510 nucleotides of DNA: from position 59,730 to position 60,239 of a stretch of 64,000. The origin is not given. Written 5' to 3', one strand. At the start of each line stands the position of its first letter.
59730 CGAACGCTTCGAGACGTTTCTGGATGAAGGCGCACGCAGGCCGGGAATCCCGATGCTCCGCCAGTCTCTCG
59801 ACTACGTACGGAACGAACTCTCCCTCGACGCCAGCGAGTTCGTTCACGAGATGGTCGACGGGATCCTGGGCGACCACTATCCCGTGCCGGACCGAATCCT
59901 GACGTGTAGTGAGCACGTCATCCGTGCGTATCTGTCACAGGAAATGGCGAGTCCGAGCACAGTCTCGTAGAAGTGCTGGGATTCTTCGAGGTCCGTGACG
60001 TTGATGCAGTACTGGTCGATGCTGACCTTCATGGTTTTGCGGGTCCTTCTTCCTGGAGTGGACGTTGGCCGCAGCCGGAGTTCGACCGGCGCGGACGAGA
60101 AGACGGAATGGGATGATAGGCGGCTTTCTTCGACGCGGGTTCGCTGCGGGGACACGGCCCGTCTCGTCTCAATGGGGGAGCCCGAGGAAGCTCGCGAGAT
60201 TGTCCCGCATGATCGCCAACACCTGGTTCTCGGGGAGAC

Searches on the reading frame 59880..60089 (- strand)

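Call 45: search_protein_families(library=pfam, max_evalue=0.01, proteins=[window:59880-60089:-])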
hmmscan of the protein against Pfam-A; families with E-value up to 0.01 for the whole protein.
window:59880-60089:- (70 aa): 2 families
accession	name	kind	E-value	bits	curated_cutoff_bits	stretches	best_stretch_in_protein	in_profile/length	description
PF22677.2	Ble-like_N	-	6.6e-07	29.4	24.5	1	28-53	6-32/41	Bleomycin resistance protein-like N-terminal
PF00903.31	Glyoxalase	-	0.00051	20.9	20.6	1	24-50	2-28/121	Glyoxalase/Bleomycin resistance protein/Dioxygenase superfamily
